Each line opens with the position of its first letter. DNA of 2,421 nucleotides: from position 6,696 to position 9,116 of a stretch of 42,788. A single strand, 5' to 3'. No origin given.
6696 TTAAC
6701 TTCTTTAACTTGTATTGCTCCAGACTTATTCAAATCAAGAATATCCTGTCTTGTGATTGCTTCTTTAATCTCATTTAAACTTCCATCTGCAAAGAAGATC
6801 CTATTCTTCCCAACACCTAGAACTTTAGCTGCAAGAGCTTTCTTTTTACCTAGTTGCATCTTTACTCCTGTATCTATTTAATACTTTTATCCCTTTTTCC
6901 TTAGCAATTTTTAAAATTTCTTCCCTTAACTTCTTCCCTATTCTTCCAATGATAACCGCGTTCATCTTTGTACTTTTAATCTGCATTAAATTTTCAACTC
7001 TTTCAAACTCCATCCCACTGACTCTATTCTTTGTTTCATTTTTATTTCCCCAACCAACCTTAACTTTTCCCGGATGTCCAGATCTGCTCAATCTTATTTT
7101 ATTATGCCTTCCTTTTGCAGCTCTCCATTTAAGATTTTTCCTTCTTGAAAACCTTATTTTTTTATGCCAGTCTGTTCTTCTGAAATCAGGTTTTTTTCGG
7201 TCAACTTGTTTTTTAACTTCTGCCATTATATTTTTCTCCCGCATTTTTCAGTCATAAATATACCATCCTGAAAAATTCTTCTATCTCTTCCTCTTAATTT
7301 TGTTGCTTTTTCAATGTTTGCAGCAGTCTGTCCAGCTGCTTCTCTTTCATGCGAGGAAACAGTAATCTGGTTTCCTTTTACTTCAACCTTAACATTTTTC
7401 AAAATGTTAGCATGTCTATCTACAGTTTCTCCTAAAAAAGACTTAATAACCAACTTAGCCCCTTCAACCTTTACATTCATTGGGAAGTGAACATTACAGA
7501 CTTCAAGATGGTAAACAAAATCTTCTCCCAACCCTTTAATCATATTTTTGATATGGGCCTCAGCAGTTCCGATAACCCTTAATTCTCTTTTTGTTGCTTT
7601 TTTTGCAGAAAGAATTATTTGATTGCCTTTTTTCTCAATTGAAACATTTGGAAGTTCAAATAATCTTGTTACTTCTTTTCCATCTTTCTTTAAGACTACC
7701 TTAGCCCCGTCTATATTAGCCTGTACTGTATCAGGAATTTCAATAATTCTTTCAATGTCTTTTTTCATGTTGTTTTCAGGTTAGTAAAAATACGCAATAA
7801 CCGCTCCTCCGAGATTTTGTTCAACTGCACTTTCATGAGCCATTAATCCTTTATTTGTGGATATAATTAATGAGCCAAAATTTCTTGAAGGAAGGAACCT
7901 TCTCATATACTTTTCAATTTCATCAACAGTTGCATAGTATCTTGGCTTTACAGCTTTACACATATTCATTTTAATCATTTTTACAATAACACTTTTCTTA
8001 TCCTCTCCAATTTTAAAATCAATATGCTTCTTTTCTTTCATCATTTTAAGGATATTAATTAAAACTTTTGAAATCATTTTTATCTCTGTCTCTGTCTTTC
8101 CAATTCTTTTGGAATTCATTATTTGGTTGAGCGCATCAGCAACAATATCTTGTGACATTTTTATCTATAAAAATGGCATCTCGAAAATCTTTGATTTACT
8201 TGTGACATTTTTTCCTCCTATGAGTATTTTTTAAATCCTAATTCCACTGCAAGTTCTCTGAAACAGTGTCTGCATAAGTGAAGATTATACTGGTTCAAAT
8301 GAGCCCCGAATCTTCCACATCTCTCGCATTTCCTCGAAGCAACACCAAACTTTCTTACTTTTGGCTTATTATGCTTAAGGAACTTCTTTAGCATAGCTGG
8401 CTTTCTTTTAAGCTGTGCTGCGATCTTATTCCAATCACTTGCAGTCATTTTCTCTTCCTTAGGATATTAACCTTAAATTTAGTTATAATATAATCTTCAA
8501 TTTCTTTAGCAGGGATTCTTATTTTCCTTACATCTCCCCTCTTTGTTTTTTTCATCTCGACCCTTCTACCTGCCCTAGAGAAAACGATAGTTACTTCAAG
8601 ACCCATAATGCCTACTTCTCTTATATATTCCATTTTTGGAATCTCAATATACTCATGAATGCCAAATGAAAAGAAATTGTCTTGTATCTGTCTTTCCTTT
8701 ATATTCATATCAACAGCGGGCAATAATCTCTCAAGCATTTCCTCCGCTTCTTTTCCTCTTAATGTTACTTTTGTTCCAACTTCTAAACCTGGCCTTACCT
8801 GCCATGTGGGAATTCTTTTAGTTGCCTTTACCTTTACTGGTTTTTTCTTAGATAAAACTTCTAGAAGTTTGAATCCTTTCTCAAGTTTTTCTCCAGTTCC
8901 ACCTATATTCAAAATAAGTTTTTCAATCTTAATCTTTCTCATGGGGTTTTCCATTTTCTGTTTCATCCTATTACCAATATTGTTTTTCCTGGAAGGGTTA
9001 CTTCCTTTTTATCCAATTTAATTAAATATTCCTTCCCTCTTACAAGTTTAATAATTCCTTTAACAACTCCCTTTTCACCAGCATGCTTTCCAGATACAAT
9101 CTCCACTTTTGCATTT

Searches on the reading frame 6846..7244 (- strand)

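Call 52: search_protein_families(library=pfam, proteins=[window:6846-7244:-], max_evalue=0.01)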
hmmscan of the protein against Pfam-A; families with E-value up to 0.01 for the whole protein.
window:6846-7244:- (132 aa): 2 families
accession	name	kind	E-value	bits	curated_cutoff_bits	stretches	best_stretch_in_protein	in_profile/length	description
PF01655.23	Ribosomal_L32e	-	7.6e-15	55.6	25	1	18-123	1-108/108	Ribosomal protein L32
PF02603.21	Hpr_kinase_N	-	0.0089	16.5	24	0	81-123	68-109/125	HPr Serine kinase N terminus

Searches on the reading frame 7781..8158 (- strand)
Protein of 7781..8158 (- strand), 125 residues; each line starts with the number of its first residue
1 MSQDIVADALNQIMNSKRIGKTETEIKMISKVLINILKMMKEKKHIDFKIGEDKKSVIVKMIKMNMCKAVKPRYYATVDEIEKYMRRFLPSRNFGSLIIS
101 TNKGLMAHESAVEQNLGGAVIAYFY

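Call 52: search_protein_families(library=pfam, proteins=[window:7781-8158:-], max_evalue=0.01)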
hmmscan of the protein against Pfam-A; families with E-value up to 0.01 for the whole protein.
window:7781-8158:- (125 aa): 1 family
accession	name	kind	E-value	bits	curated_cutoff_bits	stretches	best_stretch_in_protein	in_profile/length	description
PF00410.24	Ribosomal_S8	-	4.1e-17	62.8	24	1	4-125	1-126/126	Ribosomal protein S8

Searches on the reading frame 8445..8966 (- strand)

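Call 52: search_protein_families(library=pfam, proteins=[window:8445-8966:-], max_evalue=0.01)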
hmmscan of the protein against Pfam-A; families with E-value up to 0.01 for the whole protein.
window:8445-8966:- (173 aa): 3 families
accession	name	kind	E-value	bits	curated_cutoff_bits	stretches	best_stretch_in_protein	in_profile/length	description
PF00673.26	Ribosomal_L5_C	-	5.5e-13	49.3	27.8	1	63-134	2-80/94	ribosomal L5P family C-terminus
PF00281.24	Ribosomal_L5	-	1.4e-09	38.5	34.9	1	7-58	1-57/57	Ribosomal protein L5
PF09077.16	Phage-MuB_C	-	0.009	16.3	25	0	130-171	1-41/78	Mu B transposition protein, C terminal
